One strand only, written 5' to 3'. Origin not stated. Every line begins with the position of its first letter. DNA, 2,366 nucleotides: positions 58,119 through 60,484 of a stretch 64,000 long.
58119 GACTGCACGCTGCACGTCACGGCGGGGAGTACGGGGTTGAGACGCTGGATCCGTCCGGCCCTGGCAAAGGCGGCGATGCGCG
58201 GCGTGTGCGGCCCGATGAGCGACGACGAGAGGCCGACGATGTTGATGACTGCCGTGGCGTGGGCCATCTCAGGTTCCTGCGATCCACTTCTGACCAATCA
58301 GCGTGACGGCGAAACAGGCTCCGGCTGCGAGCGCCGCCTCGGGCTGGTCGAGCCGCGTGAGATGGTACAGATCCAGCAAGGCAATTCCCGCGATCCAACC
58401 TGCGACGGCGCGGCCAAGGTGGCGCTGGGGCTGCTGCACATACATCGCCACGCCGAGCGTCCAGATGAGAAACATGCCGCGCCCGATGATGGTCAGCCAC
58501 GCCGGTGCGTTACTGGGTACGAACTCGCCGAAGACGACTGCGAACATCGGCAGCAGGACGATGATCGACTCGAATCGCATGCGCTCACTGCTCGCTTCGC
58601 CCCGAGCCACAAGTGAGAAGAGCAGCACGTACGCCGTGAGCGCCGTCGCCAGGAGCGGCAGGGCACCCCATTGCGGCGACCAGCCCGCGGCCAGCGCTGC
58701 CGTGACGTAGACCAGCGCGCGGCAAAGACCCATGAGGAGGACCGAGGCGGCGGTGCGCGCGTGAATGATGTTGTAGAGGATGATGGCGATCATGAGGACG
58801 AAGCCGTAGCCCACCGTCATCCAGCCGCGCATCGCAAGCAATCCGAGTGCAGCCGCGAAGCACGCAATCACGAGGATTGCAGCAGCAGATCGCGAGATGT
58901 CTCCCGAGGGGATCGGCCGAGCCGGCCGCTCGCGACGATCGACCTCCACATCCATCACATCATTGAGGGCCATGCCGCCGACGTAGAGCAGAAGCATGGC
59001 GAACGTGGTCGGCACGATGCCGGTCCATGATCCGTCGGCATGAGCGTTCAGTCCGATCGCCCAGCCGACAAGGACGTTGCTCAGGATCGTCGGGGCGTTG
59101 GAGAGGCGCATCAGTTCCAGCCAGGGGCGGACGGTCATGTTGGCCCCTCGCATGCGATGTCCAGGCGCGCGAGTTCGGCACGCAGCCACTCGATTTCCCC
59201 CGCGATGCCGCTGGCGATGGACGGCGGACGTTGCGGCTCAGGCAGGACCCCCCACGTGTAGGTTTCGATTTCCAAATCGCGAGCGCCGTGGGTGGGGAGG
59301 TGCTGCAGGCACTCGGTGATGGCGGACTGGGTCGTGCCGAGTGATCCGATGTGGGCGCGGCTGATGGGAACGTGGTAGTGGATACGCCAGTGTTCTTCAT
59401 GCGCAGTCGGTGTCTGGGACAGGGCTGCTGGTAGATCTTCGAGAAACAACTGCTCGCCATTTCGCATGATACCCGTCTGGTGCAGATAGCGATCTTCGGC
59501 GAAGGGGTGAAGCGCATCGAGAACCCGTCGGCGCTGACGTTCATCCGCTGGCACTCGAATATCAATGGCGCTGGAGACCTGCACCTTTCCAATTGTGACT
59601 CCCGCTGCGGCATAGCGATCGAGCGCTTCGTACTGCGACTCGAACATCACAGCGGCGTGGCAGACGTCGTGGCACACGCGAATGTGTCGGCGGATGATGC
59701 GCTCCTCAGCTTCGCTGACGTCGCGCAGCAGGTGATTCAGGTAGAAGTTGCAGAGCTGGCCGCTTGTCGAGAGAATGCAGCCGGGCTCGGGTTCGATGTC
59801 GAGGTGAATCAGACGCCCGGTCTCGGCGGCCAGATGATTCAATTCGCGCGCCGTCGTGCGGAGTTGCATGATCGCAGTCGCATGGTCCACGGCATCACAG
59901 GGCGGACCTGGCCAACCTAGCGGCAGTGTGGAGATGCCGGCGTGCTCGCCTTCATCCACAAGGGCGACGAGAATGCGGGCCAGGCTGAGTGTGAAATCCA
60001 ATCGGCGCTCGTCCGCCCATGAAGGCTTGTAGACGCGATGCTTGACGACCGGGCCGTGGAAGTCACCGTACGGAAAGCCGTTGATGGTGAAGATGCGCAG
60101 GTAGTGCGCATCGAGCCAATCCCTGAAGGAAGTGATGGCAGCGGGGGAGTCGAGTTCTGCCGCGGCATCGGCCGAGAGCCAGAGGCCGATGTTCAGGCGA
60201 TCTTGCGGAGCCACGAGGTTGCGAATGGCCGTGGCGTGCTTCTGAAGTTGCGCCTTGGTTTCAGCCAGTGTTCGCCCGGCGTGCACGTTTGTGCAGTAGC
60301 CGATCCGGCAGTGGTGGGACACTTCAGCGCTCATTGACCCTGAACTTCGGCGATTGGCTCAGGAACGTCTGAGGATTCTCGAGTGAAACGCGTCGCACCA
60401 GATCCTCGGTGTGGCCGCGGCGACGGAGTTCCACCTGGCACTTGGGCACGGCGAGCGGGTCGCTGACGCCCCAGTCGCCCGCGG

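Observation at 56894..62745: Complete, translationally coupled six-gene ebo cluster (eboD-A-B-E-C-F order) next to tRNA-Lys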

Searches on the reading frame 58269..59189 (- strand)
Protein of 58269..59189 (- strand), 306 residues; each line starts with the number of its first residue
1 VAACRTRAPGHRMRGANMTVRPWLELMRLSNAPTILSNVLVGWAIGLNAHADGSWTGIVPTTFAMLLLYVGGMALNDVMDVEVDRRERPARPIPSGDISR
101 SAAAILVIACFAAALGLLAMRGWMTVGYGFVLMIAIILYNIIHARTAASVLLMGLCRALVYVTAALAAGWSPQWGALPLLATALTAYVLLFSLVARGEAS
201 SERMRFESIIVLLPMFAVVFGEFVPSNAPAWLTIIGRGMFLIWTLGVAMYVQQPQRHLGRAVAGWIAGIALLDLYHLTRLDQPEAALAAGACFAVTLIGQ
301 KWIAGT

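Call 3: search_protein_families(library=ncbifam, proteins=[window:58269-59189:-])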
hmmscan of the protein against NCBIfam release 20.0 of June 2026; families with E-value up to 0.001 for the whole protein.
window:58269-59189:- (306 aa): 18 families
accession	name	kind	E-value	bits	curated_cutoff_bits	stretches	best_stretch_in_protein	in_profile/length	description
NF035940.1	prenyl_rel_EboC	equivalog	3.8e-27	95.4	250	1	23-273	2-259/292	UbiA-like protein EboC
NF045897.1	SCO3242_trans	equivalog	3.3e-24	86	260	1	23-204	2-175/287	SCO3242 family prenyltransferase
NF009523.0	PRK12884.1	equivalog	7.3e-17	61.5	269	1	19-180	3-156/279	prenyltransferase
NF009521.0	PRK12882.1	equivalog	2.5e-15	56.5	296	1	17-186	2-170/280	geranylgeranylglycerol-phosphate geranylgeranyltransferase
NF009522.0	PRK12883.1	equivalog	6.5e-09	35.7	353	1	63-189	44-160/279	geranylgeranylglycerol-phosphate geranylgeranyltransferase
TIGR01474.1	ubiA_proteo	equivalog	3.9e-08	33.1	275.45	1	21-159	2-146/282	4-hydroxybenzoate octaprenyltransferase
NF005742.0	PRK07566.1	equivalog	9.8e-08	31.4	313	1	72-197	82-205/315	chlorophyll synthase ChlG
NF009525.0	PRK12887.1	equivalog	1.1e-07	31.5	226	1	55-156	53-154/310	homogentisate phytyltransferase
NF009058.0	PRK12392.1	subfamily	2.8e-07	29.9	494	1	74-143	70-139/333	bacteriochlorophyll c synthase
TIGR01473.1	cyoE_ctaB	equivalog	6.3e-07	29.4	210.3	1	25-144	5-123/281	heme o synthase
NF009526.0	PRK12888.1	equivalog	8.2e-07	28.7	364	1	17-194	12-191/301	4-hydroxybenzoate octaprenyltransferase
NF009524.0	PRK12886.1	equivalog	1.7e-06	27.6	387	1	51-188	42-175/291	prenyltransferase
TIGR01475.1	ubiA_other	subfamily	8.1e-06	25.5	180.8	1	57-169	37-151/282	UbiA-like polyprenyltransferase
NF006088.0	PRK08238.1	equivalog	5.5e-05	22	351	1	14-141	186-314/482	UbiA family prenyltransferase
TIGR01476.1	chlor_syn_BchG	subfamily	0.00055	19.5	212.3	1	73-197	55-176/283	(bacterio)chlorophyll synthase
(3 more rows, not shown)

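Call 4: search_protein_families(library=pfam, proteins=[window:58269-59189:-])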
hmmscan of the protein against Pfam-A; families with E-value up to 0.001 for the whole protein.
window:58269-59189:- (306 aa): 1 family
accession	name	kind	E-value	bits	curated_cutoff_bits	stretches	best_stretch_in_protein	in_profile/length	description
PF01040.23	UbiA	-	1.1e-21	77.7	34.2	1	41-286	5-240/250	UbiA prenyltransferase family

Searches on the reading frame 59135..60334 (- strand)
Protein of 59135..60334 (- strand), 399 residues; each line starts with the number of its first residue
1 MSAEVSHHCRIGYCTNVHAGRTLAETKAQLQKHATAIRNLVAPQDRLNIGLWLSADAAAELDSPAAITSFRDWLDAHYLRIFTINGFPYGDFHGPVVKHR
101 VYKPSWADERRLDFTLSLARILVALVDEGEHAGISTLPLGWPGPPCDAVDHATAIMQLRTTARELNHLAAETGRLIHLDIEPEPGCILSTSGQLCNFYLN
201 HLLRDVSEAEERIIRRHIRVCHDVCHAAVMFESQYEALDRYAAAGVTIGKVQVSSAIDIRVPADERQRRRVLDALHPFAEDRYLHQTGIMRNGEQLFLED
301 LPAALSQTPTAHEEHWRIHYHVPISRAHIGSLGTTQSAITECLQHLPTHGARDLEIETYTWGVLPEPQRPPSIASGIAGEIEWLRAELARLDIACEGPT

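Call 3: search_protein_families(library=ncbifam, proteins=[window:59135-60334:-])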
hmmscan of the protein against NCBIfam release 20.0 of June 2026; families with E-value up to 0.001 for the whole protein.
window:59135-60334:- (399 aa): 1 family
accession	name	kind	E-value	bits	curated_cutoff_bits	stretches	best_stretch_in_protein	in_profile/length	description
NF035939.1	TIM_EboE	equivalog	6.7e-130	433.2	250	1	11-385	1-379/379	metabolite traffic protein EboE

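Call 4: search_protein_families(library=pfam, proteins=[window:59135-60334:-])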
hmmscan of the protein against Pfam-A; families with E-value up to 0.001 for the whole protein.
window:59135-60334:- (399 aa): 0 families

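Call 11: find_related_loci(query=window:59135-60334:-, collection=genome_contigs, flank=10000)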
Query window:59135-60334:- (399 aa) in genome_contigs; peptide patterns used: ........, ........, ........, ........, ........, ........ (x = any residue, [..] = any of these).
456 stretches matched a pattern; 419 encode a relative of the query (tblastn E <= 1e-3); the best 80 are kept; 80 distinct loci.
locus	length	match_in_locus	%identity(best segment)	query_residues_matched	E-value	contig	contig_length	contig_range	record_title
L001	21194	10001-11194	83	1-398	0e+0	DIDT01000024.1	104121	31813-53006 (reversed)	MAG TPA_asm: Phycisphaerales bacterium UBA5793 UBA5793_contig_1059, whole genome shotgun sequence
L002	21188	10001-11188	70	1-396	3e-178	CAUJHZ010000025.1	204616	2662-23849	MAG: Planctomycetota bacterium isolate KLAP200 genome assembly, contig: KLAP200_481945, whole genome shotgun sequence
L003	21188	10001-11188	41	4-388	4e-79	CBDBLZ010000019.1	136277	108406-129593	MAG: Rhodothermales bacterium isolate bc4e8e4a-a39f-4cf4-9061-a3e341673bca genome assembly, contig: contig_19, whole gen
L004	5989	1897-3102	38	1-389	1e-78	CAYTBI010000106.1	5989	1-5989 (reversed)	MAG TPA_asm: uncultured bacterium isolate SRP128890_co1_5 genome assembly, contig: NODE_17799_length_5989_cov_8.554264,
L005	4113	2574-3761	40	11-391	1e-78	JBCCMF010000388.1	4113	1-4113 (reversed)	MAG: Bacteroidota bacterium isolate P01_C01_bin.45 k141_1141263_length_4113_cov_22.0000, whole genome shotgun sequence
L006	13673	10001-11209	40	1-389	7e-78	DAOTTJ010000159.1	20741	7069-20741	MAG TPA_asm: Ktedonobacteraceae bacterium isolate B93_191 k193_690432, whole genome shotgun sequence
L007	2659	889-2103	40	1-390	2e-79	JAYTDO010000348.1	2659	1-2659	MAG: Chthoniobacteraceae bacterium isolate GFS_1749 GFS_1749_347, whole genome shotgun sequence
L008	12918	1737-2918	39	11-388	4e-77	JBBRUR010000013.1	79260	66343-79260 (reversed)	MAG: Chitinophagales bacterium isolate La3_maxbin2.426 La3_maxbin2.426_K_816767_L_79260_cov_30.8280, whole genome shotgu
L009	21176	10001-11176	38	11-386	4e-77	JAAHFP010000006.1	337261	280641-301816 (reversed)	MAG: Symploca sp. SIO1C2 1C2_NODE_6, whole genome shotgun sequence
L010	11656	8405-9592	40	4-388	5e-76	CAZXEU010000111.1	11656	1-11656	MAG TPA_asm: uncultured Rhodothermaceae bacterium isolate SRP338948_co1_58 genome assembly, contig: k141_255032, whole g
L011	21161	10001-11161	39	11-393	5e-75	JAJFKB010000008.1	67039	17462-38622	MAG: Gammaproteobacteria bacterium isolate OFTM196 OFTM196_7, whole genome shotgun sequence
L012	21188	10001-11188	38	11-391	6e-76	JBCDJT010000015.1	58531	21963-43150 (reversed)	MAG: Bacteroidota bacterium isolate P01_H01_bin.41 k141_1464754_length_58531_cov_31.3238, whole genome shotgun sequence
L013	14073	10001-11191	37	11-390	2e-75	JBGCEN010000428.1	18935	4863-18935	MAG: Rhodothermales bacterium isolate SGMAG-46 contig428, whole genome shotgun sequence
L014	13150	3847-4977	36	11-389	3e-73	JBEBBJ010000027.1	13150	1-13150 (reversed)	MAG: Bacteroidota bacterium isolate arikareeriver_2019_sw_WHONDRS-S19S_0023_F_bin.7 scaffold_435, whole genome shotgun s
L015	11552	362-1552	36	6-390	3e-73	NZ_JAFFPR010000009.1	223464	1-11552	Leptospira abararensis strain 201903074 contig_0006, whole genome shotgun sequence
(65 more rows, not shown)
